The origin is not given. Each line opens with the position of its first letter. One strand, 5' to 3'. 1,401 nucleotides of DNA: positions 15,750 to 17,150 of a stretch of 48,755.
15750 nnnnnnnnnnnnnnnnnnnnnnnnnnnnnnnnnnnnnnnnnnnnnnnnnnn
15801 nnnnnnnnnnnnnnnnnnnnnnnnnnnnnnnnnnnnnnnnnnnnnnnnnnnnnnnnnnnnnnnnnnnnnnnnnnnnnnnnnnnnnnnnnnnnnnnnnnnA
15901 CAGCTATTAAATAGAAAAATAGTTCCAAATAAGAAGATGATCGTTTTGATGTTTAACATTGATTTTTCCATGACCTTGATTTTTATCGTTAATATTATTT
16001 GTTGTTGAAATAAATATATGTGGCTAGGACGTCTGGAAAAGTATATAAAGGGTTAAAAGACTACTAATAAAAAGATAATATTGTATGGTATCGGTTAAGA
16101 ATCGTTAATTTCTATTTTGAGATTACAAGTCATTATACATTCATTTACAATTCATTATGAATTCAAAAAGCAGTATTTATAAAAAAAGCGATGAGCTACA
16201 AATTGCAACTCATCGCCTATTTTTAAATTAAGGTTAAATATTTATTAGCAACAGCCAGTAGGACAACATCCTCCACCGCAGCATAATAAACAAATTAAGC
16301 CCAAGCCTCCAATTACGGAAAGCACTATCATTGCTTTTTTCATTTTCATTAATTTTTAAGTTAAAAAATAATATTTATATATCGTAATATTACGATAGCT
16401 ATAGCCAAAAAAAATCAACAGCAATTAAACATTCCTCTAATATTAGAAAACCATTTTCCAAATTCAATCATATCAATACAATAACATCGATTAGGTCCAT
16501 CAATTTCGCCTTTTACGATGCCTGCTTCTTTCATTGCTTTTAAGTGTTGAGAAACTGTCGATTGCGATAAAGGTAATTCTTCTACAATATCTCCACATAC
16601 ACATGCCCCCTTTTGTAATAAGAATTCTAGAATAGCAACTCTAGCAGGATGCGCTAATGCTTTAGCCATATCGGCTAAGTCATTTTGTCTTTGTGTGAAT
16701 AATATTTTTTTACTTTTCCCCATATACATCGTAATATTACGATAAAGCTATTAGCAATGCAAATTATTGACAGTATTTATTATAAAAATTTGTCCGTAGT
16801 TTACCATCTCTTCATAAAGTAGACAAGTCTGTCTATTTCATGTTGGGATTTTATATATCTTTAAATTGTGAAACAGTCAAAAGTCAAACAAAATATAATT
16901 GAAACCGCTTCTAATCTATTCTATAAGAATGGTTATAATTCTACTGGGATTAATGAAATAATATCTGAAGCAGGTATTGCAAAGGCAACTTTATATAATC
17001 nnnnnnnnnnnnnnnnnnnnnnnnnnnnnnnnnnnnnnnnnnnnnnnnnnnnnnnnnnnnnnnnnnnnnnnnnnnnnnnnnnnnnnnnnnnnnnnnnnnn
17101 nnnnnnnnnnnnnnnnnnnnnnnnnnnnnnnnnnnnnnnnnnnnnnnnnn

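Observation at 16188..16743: ArsR repressor plus an unannotated 34-aa Cys-rich membrane peptide, each behind the same perfect 16-bp palindrome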

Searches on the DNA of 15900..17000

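Call 60: search_rna_families(source=window, start=15900, end=17000, threshold=evalue, max_evalue=1)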
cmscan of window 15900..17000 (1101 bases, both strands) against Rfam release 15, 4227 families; matches with E-value up to 1: 1.
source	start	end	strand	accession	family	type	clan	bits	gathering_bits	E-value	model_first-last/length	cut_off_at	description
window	16176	16349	-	RF02612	BSR1350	Gene; sRNA;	-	22.4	216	0.18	1-176/176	no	Brucella sRNA 1350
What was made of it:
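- Rfam gives only a chance hit of 22 bits against a gathering score of 216 (call 60).
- Tried and rejected: Rfam gave only a 22-bit chance hit (call 60).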

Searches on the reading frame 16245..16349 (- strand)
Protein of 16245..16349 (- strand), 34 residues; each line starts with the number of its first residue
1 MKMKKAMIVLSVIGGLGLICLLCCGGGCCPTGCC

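Call 5: search_protein_families(library=pfam, proteins=[window:16245-16349:-], max_evalue=0.1)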
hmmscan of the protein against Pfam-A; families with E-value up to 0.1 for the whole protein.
window:16245-16349:- (34 aa): 0 families

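Call 6: search_protein_families(library=ncbifam, proteins=[window:16245-16349:-], max_evalue=1)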
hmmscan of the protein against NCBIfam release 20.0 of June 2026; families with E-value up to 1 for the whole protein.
window:16245-16349:- (34 aa): 0 families

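Call 25: search_protein_representatives(protein=window:16245-16349:-)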
Query: 34 residues. Proteins with E-value up to 0.001 (for the whole library): 0; up to 1e-10: 0; up to 1e-30: 0. The best 0 are listed.
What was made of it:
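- Tried and rejected: A full HMMER scan of 1.84 billion representatives gave 0 hits (call 25).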
